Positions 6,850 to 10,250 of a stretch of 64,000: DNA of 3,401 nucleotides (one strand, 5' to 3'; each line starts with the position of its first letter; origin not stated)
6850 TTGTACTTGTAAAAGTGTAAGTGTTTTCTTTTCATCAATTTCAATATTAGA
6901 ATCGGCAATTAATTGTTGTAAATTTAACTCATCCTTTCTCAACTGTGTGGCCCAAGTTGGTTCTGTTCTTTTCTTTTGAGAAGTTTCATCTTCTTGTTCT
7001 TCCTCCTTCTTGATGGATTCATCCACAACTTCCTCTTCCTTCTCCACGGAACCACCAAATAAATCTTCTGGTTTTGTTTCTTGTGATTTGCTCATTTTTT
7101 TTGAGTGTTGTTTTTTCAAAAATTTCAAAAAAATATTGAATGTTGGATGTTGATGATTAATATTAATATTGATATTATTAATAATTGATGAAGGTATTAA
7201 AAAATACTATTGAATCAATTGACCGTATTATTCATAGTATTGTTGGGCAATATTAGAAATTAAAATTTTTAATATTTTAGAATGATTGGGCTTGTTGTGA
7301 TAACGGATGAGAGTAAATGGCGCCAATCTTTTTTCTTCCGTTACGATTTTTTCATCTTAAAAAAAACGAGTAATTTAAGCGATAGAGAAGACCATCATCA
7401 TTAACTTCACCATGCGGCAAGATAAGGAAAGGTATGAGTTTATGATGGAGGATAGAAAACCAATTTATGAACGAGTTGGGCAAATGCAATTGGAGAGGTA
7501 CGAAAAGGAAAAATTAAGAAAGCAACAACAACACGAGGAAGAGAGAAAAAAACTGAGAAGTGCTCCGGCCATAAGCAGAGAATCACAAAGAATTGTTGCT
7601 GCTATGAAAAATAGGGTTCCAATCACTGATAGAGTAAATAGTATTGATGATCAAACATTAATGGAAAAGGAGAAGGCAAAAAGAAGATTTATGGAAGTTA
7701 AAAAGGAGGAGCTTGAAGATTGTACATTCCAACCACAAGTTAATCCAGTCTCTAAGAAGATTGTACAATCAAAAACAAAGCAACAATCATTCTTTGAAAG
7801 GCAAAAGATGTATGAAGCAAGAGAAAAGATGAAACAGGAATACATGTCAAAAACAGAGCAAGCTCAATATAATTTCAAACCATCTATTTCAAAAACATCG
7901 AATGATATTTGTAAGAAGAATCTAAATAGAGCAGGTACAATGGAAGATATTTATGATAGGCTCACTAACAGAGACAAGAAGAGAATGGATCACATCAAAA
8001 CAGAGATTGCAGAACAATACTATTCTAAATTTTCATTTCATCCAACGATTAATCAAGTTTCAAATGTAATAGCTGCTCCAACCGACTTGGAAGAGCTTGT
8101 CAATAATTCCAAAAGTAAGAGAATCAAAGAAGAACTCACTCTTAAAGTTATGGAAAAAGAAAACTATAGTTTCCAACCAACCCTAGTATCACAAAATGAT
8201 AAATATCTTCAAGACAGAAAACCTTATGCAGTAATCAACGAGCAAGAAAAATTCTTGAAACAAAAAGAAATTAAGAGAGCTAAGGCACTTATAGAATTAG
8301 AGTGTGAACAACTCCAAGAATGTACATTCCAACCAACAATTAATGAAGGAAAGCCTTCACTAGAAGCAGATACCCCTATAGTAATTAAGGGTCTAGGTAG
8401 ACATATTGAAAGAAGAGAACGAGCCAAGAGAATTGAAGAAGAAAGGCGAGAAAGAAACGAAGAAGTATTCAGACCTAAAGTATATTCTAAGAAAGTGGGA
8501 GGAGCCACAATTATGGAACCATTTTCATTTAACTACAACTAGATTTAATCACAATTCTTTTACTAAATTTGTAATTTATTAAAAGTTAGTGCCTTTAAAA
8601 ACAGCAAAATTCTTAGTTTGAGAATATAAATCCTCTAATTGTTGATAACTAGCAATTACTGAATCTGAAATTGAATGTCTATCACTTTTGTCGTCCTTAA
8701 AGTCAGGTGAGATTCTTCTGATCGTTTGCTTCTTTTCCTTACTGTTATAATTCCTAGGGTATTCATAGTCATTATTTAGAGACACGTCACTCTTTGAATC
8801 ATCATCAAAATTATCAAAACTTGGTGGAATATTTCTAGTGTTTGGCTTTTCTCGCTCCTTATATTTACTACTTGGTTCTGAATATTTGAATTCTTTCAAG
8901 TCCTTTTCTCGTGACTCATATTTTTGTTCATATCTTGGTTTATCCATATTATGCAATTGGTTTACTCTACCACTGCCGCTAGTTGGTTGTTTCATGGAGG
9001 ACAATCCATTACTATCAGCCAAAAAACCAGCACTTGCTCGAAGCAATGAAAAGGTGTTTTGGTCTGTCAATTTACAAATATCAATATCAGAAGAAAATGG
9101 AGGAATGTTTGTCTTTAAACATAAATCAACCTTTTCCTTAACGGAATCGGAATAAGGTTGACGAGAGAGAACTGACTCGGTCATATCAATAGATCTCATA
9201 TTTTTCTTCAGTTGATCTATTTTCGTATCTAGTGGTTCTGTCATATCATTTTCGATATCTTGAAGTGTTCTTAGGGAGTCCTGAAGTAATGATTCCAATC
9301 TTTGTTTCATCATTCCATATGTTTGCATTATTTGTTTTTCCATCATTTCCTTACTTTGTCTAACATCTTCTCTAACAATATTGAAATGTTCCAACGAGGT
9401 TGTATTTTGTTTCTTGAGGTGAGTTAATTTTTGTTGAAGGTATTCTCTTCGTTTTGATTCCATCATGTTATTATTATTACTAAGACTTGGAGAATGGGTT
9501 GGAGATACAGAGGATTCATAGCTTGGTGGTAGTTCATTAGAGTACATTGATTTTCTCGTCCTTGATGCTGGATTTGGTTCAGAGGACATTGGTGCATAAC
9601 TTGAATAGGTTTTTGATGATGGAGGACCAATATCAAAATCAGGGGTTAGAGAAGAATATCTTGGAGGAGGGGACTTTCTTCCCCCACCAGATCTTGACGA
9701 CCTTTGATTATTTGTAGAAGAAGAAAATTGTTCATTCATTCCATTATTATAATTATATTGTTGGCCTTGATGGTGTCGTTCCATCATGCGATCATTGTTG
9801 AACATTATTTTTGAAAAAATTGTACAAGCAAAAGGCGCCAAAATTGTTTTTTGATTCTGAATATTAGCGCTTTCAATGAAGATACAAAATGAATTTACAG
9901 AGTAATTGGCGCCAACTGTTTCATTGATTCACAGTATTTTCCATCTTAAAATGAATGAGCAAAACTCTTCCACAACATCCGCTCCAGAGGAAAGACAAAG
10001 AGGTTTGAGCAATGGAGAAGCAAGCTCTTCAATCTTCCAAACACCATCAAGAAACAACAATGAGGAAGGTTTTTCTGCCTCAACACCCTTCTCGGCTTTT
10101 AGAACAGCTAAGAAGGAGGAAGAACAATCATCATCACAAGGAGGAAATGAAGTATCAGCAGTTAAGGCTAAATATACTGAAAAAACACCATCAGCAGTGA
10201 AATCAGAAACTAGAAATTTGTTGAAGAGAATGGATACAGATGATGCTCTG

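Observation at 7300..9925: Recurrent GGCGCC-core palindromic motif in two adjacent divergent promoters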

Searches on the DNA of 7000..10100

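Call 96: search_rna_families(source=window, start=7000, end=10100, threshold=evalue, max_evalue=1)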
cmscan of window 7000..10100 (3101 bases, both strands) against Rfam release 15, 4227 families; matches with E-value up to 1: 0.
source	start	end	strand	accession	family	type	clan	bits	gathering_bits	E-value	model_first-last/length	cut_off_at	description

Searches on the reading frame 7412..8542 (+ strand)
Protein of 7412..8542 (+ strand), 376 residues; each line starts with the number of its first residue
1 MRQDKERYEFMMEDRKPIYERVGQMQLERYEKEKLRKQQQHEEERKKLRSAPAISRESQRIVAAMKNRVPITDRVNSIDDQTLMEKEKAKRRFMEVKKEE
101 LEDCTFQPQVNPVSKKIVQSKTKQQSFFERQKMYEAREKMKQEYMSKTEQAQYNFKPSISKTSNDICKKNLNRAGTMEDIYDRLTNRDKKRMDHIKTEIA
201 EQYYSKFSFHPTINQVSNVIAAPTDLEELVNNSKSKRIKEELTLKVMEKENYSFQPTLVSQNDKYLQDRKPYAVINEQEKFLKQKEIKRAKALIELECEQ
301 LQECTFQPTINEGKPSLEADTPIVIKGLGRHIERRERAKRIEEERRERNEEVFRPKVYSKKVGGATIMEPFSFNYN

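Call 8: find_homologous_proteins(query=window:7412-8542:+)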
Query window:7412-8542:+ (376 aa): 5 proteins with E <= 0.001 among 2542 candidates.
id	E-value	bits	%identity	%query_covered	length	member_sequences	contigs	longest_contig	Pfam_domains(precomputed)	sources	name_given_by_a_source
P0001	9.5e-236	799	100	100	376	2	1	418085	-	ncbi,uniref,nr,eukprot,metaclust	ncbi:hypothetical protein NAEGRDRAFT_79903 [Naegleria gruberi]|uniref:Uncharacterized protein n=1 Ta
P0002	4.4e-153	528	68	97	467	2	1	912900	-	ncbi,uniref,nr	ncbi:hypothetical protein FDP41_012726 [Naegleria fowleri]|uniref:Uncharacterized protein n=1 Tax=Na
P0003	6.3e-153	527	69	97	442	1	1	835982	-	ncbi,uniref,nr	ncbi:hypothetical protein C9374_009526 [Naegleria lovaniensis]|uniref:Uncharacterized protein n=1 Ta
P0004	1.2e-145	503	67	96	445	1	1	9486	-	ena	-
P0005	1.2e-129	451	58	95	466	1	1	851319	-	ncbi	ncbi:hypothetical protein ABK040_001440 [Willaertia magna]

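Call 9: search_protein_families(library=pfam, proteins=[window:7412-8542:+], max_evalue=0.01)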
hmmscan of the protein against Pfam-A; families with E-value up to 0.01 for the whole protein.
window:7412-8542:+ (376 aa): 1 family
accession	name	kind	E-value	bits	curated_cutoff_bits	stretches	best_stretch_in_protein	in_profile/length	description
PF24588.1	DUF7613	-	0.0094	16.2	27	0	20-131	25-134/156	Domain of unknown function (DUF7613)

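Call 14: find_encoding_contigs(protein=P0002, flank=10000, max_places=2)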
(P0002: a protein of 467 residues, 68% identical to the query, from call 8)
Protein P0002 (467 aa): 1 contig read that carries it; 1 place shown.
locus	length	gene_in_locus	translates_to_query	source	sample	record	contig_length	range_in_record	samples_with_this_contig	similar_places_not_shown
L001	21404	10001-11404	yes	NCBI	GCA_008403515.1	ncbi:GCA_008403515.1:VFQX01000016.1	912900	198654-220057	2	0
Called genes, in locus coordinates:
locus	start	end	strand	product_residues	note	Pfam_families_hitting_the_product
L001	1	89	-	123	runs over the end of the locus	-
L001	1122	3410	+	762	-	PF00651:BTB (weak)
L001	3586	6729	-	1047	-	PF13857:Ank_5 (faint)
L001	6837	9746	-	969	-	PF03914:CBF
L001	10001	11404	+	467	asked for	-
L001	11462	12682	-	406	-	-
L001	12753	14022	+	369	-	PF24768:ARM_ARMC5 (weak)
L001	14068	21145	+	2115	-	-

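Call 15: find_encoding_contigs(protein=P0003, flank=10000, max_places=2)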
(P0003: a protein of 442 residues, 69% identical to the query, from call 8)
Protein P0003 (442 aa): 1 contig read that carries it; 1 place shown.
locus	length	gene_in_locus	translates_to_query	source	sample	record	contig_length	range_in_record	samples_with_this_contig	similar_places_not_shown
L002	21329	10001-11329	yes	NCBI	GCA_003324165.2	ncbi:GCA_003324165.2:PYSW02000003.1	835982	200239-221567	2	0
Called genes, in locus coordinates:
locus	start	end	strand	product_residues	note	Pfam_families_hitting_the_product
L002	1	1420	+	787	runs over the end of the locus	PF00651:BTB (faint)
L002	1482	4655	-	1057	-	-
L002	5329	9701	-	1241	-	PF03914:CBF, PF12323:HTH_OrfB_IS605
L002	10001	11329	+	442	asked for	-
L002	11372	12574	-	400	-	-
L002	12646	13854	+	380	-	-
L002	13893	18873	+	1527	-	PF24161:CCDC39 (weak)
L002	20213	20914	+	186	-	-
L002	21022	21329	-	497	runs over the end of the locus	PF00561:Abhydrolase_1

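Call 16: find_encoding_contigs(protein=P0005, flank=10000, max_places=2)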
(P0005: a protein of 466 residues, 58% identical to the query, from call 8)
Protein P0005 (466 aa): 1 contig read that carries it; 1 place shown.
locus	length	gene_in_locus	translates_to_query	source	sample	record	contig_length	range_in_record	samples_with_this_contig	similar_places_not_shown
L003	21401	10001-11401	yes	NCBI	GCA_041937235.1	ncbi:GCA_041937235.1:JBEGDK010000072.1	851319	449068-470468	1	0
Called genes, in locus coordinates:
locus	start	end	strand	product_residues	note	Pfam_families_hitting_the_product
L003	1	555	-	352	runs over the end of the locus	PF00459:Inositol_P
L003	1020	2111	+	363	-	-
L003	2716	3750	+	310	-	PF08732:HIM1 (faint)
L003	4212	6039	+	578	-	-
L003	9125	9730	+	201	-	-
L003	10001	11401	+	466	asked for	-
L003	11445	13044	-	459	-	-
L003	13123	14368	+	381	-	-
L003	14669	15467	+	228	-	PF00179:UQ_con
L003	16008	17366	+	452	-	-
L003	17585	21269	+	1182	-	PF03914:CBF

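Call 31: find_encoding_contigs(protein=P0001, flank=10000, max_places=1)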
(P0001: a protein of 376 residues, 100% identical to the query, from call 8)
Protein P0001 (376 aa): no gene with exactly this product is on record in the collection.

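Call 61: find_related_loci(query=A3, collection=metagenome_contigs, flank=4000)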
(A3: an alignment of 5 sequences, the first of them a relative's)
Query A3 (376 aa) in metagenome_contigs; peptide patterns used: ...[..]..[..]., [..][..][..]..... (x = any residue, [..] = any of these).
600 stretches matched a pattern, but none encodes a relative of the query by tblastn (E <= 1e-3).

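Call 64: search_protein_families(library=pfam, proteins=[P0002], max_evalue=5)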
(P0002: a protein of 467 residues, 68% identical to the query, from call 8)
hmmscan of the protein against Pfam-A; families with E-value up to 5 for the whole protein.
P0002 (467 aa): 1 family
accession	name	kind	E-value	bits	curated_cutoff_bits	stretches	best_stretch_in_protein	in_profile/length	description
PF09447.15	Cnl2_NKP2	-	0.0023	18.4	27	1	258-291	30-63/65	Cnl2/NKP2 family protein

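Call 65: search_solved_structures(query=P0002, max_evalue=1)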
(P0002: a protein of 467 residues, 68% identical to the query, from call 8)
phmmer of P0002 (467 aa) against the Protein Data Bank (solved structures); distinct sequences matched with E-value up to 1: 4.
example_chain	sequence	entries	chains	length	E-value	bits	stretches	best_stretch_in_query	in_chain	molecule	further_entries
6tlj_S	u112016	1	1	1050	0.0043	19.4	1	67-219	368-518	Mitotic checkpoint serine/threonine-protein kinase BUB1 beta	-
9ojz_I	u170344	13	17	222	0.24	13.6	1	76-150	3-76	Synaptosomal-associated protein 25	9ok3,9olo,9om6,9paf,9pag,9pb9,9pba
9pcx_I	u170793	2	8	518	0.79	11.9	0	76-149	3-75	Synaptosomal-associated protein 25,Synaptosomal-associated protein 25, Alpha-soluble NSF a | Synaptosomal-associated protein 25,Synaptosomal-associated protein 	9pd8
6xkr_P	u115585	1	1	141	0.94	11.7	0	49-84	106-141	Programmed cell death protein 1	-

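Call 91: search_protein_representatives(alignment_id=A3)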
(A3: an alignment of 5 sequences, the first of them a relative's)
Query: 5 sequences, 458 profile positions. Proteins with E-value up to 0.001 (for the whole library): 961; up to 1e-10: 411; up to 1e-30: 75. The best 150 are listed.
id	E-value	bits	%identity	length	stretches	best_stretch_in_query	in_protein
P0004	2.9e-235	797.8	-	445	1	1-458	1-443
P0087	1.3e-69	251.7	-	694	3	8-457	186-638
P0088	1.9e-61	224.7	-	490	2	3-457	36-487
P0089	1.4e-57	212.0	-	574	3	3-457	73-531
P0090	2.1e-57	211.5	-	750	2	3-457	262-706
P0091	4.1e-56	207.2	-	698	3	91-457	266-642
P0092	6.9e-56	206.4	-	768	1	3-457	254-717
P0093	3.7e-51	190.8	-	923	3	17-456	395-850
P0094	5.5e-51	190.3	-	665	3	91-456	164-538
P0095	3.0e-48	181.3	-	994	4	9-343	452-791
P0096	2.5e-47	178.2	-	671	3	172-456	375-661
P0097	2.0e-46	175.2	-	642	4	4-340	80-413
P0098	3.3e-45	171.3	-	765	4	94-457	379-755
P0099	6.2e-45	170.3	-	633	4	185-436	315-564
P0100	1.1e-44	169.6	-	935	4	92-456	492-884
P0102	3.0e-43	164.8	-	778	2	7-456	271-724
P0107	1.7e-40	155.7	-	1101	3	8-439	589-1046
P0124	1.7e-35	139.2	-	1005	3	6-456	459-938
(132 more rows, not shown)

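Call 92: search_protein_families(library=pfam, proteins=[P0087, P0088, P0089, P0090, P0092, P0093, P0095, P0100, P0107, P0124], max_evalue=0.001)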
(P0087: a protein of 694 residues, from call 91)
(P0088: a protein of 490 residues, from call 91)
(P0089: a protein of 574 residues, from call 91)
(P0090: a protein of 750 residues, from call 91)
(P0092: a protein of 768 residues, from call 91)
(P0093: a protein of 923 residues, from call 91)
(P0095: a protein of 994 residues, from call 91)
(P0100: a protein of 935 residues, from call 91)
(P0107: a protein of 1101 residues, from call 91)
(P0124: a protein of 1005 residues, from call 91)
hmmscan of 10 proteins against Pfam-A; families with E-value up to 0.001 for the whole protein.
P0087 (694 aa): 0 families

P0088 (490 aa): 0 families

P0089 (574 aa): 0 families

P0090 (750 aa): 0 families

P0092 (768 aa): 0 families

P0093 (923 aa): 0 families

P0095 (994 aa): 0 families

P0100 (935 aa): 0 families

P0107 (1101 aa): 0 families

P0124 (1005 aa): 0 families

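Call 93: list_cluster_members(proteins=[P0087, P0088, P0089, P0090, P0092, P0093, P0095, P0102, P0107, P0124])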
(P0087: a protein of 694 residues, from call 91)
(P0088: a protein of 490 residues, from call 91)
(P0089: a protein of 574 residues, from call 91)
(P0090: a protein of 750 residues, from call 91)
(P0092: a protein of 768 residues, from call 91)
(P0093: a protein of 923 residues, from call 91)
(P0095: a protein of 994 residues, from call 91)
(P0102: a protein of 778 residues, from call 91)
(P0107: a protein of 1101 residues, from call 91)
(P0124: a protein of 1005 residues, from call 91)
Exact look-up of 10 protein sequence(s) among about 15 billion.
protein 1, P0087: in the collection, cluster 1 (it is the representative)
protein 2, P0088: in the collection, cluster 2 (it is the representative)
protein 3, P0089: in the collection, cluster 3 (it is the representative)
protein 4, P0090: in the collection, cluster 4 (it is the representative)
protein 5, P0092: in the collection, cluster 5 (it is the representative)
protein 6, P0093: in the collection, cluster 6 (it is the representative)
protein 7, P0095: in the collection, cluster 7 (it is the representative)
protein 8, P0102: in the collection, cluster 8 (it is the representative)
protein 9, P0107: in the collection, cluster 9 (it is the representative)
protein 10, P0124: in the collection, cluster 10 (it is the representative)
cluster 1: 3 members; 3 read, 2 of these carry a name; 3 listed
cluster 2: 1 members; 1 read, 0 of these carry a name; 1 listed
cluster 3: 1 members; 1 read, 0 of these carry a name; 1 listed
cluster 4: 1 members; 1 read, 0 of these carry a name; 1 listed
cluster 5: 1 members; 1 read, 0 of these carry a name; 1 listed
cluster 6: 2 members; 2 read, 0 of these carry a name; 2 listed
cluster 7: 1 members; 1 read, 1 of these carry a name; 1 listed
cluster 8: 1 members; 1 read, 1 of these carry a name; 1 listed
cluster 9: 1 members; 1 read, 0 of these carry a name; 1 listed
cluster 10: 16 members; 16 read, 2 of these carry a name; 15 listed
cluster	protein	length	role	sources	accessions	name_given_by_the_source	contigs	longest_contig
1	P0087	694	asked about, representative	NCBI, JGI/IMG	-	hypothetical protein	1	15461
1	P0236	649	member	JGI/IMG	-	hypothetical protein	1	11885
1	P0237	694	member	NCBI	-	-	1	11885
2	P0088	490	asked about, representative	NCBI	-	-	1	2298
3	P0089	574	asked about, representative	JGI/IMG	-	-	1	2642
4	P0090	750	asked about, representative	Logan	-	-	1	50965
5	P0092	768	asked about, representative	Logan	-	-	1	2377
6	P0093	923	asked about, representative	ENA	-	-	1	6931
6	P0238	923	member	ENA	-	-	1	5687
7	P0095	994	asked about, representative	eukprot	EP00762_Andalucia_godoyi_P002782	ANDGO_04487.mRNA.1 hypothetical protein PPTG_05772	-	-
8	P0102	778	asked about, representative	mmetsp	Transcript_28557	Transcript_28557/g.50753 ORF Transcript_28557/g.50753 Transcript_28557/m.50753 ...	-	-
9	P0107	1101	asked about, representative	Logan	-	-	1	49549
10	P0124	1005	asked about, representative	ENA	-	-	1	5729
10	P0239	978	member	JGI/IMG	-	hypothetical protein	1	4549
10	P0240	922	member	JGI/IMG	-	hypothetical protein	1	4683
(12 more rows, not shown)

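Call 94: search_solved_structures(query=A3, max_evalue=0.1)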
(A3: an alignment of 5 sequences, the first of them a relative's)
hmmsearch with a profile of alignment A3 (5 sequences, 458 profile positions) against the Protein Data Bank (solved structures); distinct sequences matched with E-value up to 0.1: 1.
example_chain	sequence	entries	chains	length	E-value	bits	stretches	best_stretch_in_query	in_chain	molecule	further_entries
6tlj_S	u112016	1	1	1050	0.099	14.7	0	75-198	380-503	Mitotic checkpoint serine/threonine-protein kinase BUB1 beta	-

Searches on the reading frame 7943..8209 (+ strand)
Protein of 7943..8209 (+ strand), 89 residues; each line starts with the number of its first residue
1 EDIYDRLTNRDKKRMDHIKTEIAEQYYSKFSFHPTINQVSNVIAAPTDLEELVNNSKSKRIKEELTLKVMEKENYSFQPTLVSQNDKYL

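Call 63: find_related_loci(query=A4, collection=metagenome_contigs, flank=4000)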
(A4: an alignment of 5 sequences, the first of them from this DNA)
Query A4 (89 aa) in metagenome_contigs; peptide patterns used: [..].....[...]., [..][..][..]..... (x = any residue, [..] = any of these).
298 stretches matched a pattern, but none encodes a relative of the query by tblastn (E <= 1e-3).
